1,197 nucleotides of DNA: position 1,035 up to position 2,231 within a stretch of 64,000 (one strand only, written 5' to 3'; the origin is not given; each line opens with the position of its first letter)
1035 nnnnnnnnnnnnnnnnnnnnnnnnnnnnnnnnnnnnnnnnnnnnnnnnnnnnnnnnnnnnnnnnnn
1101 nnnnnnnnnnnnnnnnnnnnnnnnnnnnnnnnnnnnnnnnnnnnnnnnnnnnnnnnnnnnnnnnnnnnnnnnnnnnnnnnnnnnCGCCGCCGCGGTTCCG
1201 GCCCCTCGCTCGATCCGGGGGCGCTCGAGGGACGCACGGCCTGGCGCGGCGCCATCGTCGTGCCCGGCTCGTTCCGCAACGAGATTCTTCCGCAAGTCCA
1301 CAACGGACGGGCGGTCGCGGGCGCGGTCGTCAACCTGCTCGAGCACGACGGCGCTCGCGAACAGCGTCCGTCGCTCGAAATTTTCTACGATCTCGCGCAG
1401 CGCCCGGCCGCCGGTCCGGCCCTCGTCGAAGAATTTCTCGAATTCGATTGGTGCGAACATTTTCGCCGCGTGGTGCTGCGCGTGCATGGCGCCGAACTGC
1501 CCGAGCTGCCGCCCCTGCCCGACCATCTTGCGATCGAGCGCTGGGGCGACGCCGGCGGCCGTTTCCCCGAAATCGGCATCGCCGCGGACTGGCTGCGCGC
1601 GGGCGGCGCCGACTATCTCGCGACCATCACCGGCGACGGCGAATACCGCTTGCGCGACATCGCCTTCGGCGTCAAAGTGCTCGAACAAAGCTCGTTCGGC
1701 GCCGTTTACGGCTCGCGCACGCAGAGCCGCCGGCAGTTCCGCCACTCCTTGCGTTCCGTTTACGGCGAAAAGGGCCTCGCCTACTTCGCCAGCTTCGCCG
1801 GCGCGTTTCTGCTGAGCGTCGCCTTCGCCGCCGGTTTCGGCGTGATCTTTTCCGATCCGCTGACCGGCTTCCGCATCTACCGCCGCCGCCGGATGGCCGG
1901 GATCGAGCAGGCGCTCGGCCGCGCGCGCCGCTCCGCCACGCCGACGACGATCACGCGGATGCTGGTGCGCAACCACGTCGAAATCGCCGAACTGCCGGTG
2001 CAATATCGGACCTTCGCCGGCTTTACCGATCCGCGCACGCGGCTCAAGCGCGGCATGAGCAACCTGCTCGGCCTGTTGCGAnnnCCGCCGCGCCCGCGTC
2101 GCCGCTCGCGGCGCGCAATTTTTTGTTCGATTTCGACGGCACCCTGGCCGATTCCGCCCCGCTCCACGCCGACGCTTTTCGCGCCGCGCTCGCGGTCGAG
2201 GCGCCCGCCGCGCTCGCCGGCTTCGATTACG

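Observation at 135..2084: Chimeric CofD/YvcK-like phosphotransferase fused to the C-terminal half of a GT2 glycosyltransferase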

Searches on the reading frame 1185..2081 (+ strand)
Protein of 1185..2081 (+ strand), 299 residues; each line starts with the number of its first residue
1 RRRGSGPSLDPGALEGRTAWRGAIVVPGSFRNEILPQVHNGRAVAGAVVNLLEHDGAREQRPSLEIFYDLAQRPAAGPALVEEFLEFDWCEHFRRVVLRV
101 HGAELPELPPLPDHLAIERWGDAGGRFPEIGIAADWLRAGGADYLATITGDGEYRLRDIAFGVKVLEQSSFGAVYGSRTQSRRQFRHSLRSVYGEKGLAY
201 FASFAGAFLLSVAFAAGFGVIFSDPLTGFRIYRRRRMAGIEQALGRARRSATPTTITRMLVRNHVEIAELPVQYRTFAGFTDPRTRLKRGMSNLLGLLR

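Call 6: search_protein_families(library=pfam, proteins=[window:1185-2081:+], max_evalue=10)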
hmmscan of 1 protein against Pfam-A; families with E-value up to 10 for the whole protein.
seq(299 aa): 0 families

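Call 40: search_solved_structures(query=A2, max_evalue=10, show_alignments=2)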
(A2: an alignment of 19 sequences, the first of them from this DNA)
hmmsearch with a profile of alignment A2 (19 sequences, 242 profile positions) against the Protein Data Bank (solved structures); distinct sequences matched with E-value up to 10: 0.

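Call 41: search_protein_representatives(alignment_id=A2)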
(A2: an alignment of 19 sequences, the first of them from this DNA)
Query: 19 sequences, 242 profile positions. Proteins with E-value up to 0.001 (for the whole library): 444; up to 1e-10: 147; up to 1e-30: 68. The best 150 are listed.
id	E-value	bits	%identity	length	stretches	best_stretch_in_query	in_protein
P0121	3.1e-101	354.6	-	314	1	5-241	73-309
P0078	5.5e-101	353.8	-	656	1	4-241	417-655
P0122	5.7e-99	347.2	-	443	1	5-241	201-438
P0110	9.7e-96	336.6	-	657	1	3-241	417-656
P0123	2.2e-95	335.5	-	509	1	5-242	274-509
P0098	7.0e-95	333.8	-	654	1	3-242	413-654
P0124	4.0e-94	331.3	-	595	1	5-241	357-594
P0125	9.0e-92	323.6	-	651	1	5-240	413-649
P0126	1.4e-90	319.7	-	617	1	7-241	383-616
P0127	2.0e-90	319.2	-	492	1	5-241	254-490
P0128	1.6e-89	316.3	-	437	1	4-221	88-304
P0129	5.0e-89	314.7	-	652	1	6-241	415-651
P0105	3.4e-88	311.9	-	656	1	8-241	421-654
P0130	6.3e-88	311.1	-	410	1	4-241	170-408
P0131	1.0e-87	310.4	-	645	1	3-240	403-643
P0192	4.2e-24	102.1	-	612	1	72-239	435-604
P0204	1.5e-16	77.3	-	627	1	72-238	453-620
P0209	1.2e-15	74.4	-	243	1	7-239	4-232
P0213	6.9e-15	71.9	-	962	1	60-241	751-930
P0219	1.5e-13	67.6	-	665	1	86-237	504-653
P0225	3.6e-13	66.3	-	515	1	61-237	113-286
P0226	6.0e-13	65.6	-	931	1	5-219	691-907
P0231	1.2e-12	64.6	-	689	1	81-241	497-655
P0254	2.2e-11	60.5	-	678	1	69-241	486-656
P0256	3.8e-11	59.7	-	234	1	6-241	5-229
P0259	6.7e-11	58.9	-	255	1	76-217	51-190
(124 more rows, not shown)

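Call 42: search_protein_families(library=pfam, proteins=[P0192, P0204, P0219, P0231, P0213, P0226, P0209, P0256, P0225, P0259], max_evalue=0.001)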
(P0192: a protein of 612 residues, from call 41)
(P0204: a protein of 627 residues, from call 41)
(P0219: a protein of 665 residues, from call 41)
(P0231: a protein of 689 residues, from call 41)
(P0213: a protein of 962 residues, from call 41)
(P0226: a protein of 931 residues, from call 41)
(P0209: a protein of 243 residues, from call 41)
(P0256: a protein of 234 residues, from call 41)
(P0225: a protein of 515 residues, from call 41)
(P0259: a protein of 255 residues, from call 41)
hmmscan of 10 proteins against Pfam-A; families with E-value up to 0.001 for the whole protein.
P0192 (612 aa): 1 family
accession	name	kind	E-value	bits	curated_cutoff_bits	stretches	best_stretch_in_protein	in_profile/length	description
PF01933.23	CofD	-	6.1e-22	78.6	30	1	3-315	4-230/290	2-phospho-L-lactate transferase CofD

P0204 (627 aa): 1 family
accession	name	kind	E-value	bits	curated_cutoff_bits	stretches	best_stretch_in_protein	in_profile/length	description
PF01933.23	CofD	-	5e-22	78.9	30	1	3-358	1-252/290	2-phospho-L-lactate transferase CofD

P0219 (665 aa): 3 families
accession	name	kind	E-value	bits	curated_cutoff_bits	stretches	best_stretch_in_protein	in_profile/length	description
PF01933.23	CofD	-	6.2e-28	98.2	30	1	2-373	4-273/290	2-phospho-L-lactate transferase CofD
PF00535.33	Glycos_transf_2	-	1.7e-21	77.3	23.3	1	425-553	1-128/168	Glycosyl transferase family 2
PF10111.15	Glyco_tranf_2_2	-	1.5e-05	25.1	27.3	1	425-516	1-94/276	Glycosyltransferase like family 2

P0231 (689 aa): 2 families
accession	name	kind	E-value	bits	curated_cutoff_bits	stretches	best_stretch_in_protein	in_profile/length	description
PF01933.23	CofD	-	1.8e-27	96.7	30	1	13-348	1-242/290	2-phospho-L-lactate transferase CofD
PF00535.33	Glycos_transf_2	-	2.8e-18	66.8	23.3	1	424-567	1-148/168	Glycosyl transferase family 2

P0213 (962 aa): 5 families
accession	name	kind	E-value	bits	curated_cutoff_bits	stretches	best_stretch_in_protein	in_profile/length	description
PF01933.23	CofD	-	3.3e-26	92.6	30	1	279-600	1-228/290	2-phospho-L-lactate transferase CofD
PF00535.33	Glycos_transf_2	-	8.7e-25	88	23.3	1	699-817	1-119/168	Glycosyl transferase family 2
PF12804.13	NTP_transf_3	-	3.5e-13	50.5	27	1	24-136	1-109/160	MobA-like NTP transferase domain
PF01128.25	IspD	-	6.8e-09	36.2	27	1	24-149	3-129/221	2-C-methyl-D-erythritol 4-phosphate cytidylyltransferase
PF13641.12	Glyco_tranf_2_3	-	1.8e-05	25.3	27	0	697-809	2-119/230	Glycosyltransferase like family 2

P0226 (931 aa): 5 families
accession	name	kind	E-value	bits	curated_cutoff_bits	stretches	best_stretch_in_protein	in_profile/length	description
PF01933.23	CofD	-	8.5e-27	94.5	30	1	277-610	1-240/290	2-phospho-L-lactate transferase CofD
PF00535.33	Glycos_transf_2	-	1.3e-22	80.9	23.3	1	697-822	1-125/168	Glycosyl transferase family 2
PF12804.13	NTP_transf_3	-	1.3e-15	58.3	27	1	26-175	1-146/160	MobA-like NTP transferase domain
PF00483.29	NTP_transferase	-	1e-11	45.3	21.2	1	27-149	3-133/245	Nucleotidyl transferase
PF01128.25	IspD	-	3.8e-09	37.1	27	1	25-120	2-95/221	2-C-methyl-D-erythritol 4-phosphate cytidylyltransferase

P0209 (243 aa): 3 families
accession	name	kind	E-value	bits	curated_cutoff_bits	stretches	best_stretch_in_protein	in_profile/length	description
PF00535.33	Glycos_transf_2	-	1.4e-31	110.1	23.3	1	8-178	1-166/168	Glycosyl transferase family 2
PF13641.12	Glyco_tranf_2_3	-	4.5e-08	33.8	27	1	7-121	3-120/230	Glycosyltransferase like family 2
PF10111.15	Glyco_tranf_2_2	-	7.2e-08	32.7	27.3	1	8-108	1-104/276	Glycosyltransferase like family 2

P0256 (234 aa): 3 families
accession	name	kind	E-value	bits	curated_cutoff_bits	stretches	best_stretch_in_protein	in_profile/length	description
PF00535.33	Glycos_transf_2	-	2.3e-24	86.7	23.3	1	11-171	2-165/168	Glycosyl transferase family 2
PF10111.15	Glyco_tranf_2_2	-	9.2e-05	22.5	27.3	1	11-113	2-110/276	Glycosyltransferase like family 2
PF13733.12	Glyco_transf_7N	-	0.00084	19.4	27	0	7-50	47-90/134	N-terminal region of glycosyl transferase group 7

P0225 (515 aa): 2 families
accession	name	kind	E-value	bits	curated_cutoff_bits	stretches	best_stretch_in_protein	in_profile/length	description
PF13419.12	HAD_2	-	1.4e-25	90.9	23.8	1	311-487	1-176/178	Haloacid dehalogenase-like hydrolase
PF00702.32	Hydrolase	-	1.4e-22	81.4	26.4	1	309-483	2-191/191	haloacid dehalogenase-like hydrolase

P0259 (255 aa): 0 families

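Call 43: find_encoding_contigs(protein=P0219, flank=8000, max_places=2)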
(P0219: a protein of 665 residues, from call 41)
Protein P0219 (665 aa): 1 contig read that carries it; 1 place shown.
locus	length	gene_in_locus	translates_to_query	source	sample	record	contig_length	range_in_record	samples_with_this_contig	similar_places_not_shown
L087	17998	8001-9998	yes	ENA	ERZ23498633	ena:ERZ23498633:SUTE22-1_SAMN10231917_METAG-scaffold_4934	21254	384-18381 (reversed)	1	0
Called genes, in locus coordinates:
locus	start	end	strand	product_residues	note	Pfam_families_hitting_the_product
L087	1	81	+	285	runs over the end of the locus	PF01522:Polysacc_deac_1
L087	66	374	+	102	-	-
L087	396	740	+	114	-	-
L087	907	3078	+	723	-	PF01041:DegT_DnrJ_EryC1 (faint), PF13480:Acetyltransf_6 (weak), PF02388:FemAB (weak)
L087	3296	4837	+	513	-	PF04055:Radical_SAM, PF13353:Fer4_12 (weak)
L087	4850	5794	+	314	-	PF13489:Methyltransf_23, PF07021:MetW (faint), PF08241:Methyltransf_11, PF08242:Methyltransf_12, PF13649:Methyltransf_25, PF13847:Methyltransf_31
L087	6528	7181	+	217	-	PF00702:Hydrolase, PF13419:HAD_2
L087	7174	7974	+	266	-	PF01128:IspD, PF00483:NTP_transferase, PF12804:NTP_transf_3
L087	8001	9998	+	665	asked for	PF01933:CofD, PF00535:Glycos_transf_2, PF10111:Glyco_tranf_2_2 (faint)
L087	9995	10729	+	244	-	PF00535:Glycos_transf_2, PF10111:Glyco_tranf_2_2 (weak), PF13641:Glyco_tranf_2_3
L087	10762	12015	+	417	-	-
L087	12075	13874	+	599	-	PF13231:PMT_2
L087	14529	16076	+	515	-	PF02310:B12-binding, PF04055:Radical_SAM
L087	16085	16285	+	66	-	PF13370:Fer4_13 (weak)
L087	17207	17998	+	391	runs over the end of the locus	?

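Call 44: find_encoding_contigs(protein=P0213, flank=8000, max_places=2)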
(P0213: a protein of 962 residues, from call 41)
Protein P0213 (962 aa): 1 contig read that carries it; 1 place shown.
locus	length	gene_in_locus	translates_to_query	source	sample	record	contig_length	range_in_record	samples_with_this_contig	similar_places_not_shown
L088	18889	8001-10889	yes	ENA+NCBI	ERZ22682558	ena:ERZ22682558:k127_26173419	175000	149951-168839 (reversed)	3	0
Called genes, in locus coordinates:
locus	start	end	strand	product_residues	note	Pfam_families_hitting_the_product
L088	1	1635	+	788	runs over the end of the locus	PF01588:tRNA_bind, PF03483:B3_4, PF03484:B5, PF17759:tRNA_synthFbeta, PF03147:FDX-ACB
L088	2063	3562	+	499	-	PF13727:CoA_binding_3, PF02397:Bac_transf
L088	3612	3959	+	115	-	PF04020:Phage_holin_4_2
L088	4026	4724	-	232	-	-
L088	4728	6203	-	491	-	PF02366:PMT, PF13231:PMT_2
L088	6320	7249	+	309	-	PF13489:Methyltransf_23, PF08241:Methyltransf_11, PF08242:Methyltransf_12, PF13649:Methyltransf_25, PF13847:Methyltransf_31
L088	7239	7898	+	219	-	PF00702:Hydrolase, PF13419:HAD_2, PF13242:Hydrolase_like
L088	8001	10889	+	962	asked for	PF01128:IspD, PF12804:NTP_transf_3, PF13641:Glyco_tranf_2_3 (faint), PF01933:CofD, PF00535:Glycos_transf_2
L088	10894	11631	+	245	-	PF00535:Glycos_transf_2, PF13641:Glyco_tranf_2_3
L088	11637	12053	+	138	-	PF04138:GtrA_DPMS_TM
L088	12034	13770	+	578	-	-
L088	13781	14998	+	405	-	PF01943:Polysacc_synt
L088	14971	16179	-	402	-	PF00534:Glycos_transf_1, PF13692:Glyco_trans_1_4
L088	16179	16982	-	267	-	PF13489:Methyltransf_23, PF13847:Methyltransf_31, PF08241:Methyltransf_11, PF08242:Methyltransf_12, PF13649:Methyltransf_25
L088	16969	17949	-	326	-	PF00534:Glycos_transf_1, PF13692:Glyco_trans_1_4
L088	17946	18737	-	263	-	PF00535:Glycos_transf_2, PF10111:Glyco_tranf_2_2, PF13641:Glyco_tranf_2_3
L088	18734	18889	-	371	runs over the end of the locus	PF13439:Glyco_transf_4, PF13579:Glyco_trans_4_4 (weak), PF00534:Glycos_transf_1, PF13692:Glyco_trans_1_4, PF13524:Glyco_trans_1_2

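Call 47: find_encoding_contigs(protein=P0231, flank=8000, max_places=2)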
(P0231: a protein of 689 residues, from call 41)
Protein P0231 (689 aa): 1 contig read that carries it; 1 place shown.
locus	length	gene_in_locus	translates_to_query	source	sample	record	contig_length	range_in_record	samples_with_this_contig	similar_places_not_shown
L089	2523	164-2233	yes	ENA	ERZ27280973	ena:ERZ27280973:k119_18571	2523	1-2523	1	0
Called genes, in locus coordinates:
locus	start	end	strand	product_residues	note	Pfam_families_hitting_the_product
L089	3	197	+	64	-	?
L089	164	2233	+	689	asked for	PF01933:CofD, PF00535:Glycos_transf_2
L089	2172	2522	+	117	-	?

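Call 52: search_protein_families(library=pfam, proteins=[L087:10762-12015:+, L088:12034-13770:+, L087:9995-10729:+, L088:10894-11631:+, P0225], max_evalue=1)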
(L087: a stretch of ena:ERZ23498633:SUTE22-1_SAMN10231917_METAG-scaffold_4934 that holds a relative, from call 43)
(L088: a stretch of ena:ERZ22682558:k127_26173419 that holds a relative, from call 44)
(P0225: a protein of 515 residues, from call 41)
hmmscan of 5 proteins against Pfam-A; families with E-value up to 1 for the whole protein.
L087:10762-12015:+ (417 aa): 0 families

L088:12034-13770:+ (578 aa): 0 families

L087:9995-10729:+ (244 aa): 4 families
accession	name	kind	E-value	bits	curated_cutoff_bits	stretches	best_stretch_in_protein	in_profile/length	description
PF00535.33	Glycos_transf_2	-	2e-32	112.9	23.3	1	6-134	1-127/168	Glycosyl transferase family 2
PF10111.15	Glyco_tranf_2_2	-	3.7e-07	30.4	27.3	1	6-108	1-103/276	Glycosyltransferase like family 2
PF13641.12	Glyco_tranf_2_3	-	1.1e-06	29.2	27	1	5-96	3-96/230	Glycosyltransferase like family 2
PF13704.12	Glyco_tranf_2_4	-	0.0029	18.5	27.5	1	34-96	18-81/98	Glycosyl transferase family 2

L088:10894-11631:+ (245 aa): 4 families
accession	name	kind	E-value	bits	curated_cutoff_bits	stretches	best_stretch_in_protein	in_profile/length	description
PF00535.33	Glycos_transf_2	-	1.7e-26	93.6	23.3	1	5-121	1-116/168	Glycosyl transferase family 2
PF13641.12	Glyco_tranf_2_3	-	8.6e-10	39.5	27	1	2-93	1-97/230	Glycosyltransferase like family 2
PF13704.12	Glyco_tranf_2_4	-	4.1e-06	27.6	27.5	1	12-92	2-81/98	Glycosyl transferase family 2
PF10111.15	Glyco_tranf_2_2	-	0.0001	22.3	27.3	1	5-102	1-100/276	Glycosyltransferase like family 2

P0225 (515 aa): 4 families
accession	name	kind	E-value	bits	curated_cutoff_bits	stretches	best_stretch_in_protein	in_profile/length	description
PF13419.12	HAD_2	-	1.4e-25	90.9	23.8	1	311-487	1-176/178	Haloacid dehalogenase-like hydrolase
PF00702.32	Hydrolase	-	1.4e-22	81.4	26.4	1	309-483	2-191/191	haloacid dehalogenase-like hydrolase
PF13242.12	Hydrolase_like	-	0.024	15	22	1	445-491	3-50/75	HAD-hyrolase-like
PF15655.11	Imm-NTF2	-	0.036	14.7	25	1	388-440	39-91/129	NTF2 fold immunity protein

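Call 53: find_encoding_contigs(protein=P0226, flank=8000, max_places=2)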
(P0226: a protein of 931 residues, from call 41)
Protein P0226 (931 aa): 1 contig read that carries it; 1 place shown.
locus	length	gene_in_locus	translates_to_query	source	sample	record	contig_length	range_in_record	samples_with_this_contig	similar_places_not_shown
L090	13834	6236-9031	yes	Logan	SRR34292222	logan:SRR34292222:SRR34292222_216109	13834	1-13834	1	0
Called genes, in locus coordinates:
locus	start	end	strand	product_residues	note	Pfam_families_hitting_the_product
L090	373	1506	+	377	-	PF00534:Glycos_transf_1, PF13692:Glyco_trans_1_4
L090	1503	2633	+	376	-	-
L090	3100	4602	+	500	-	PF04055:Radical_SAM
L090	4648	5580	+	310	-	PF08003:Methyltransf_9 (weak), PF13489:Methyltransf_23, PF07021:MetW (weak), PF13649:Methyltransf_25, PF13847:Methyltransf_31, PF08241:Methyltransf_11, PF08242:Methyltransf_12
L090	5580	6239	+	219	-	PF00702:Hydrolase, PF03031:NIF (weak), PF13419:HAD_2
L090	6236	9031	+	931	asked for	PF00483:NTP_transferase, PF01128:IspD, PF12804:NTP_transf_3, PF01933:CofD, PF00535:Glycos_transf_2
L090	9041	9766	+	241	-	PF00535:Glycos_transf_2, PF13641:Glyco_tranf_2_3 (weak)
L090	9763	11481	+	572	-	-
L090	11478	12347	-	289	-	PF01073:3Beta_HSD (faint), PF01370:Epimerase, PF04321:RmlD_sub_bind, PF02719:Polysacc_synt_2, PF16363:GDP_Man_Dehyd, PF07993:NAD_binding_4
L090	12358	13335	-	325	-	PF01370:Epimerase, PF04321:RmlD_sub_bind, PF05368:NmrA (weak), PF16363:GDP_Man_Dehyd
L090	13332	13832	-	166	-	?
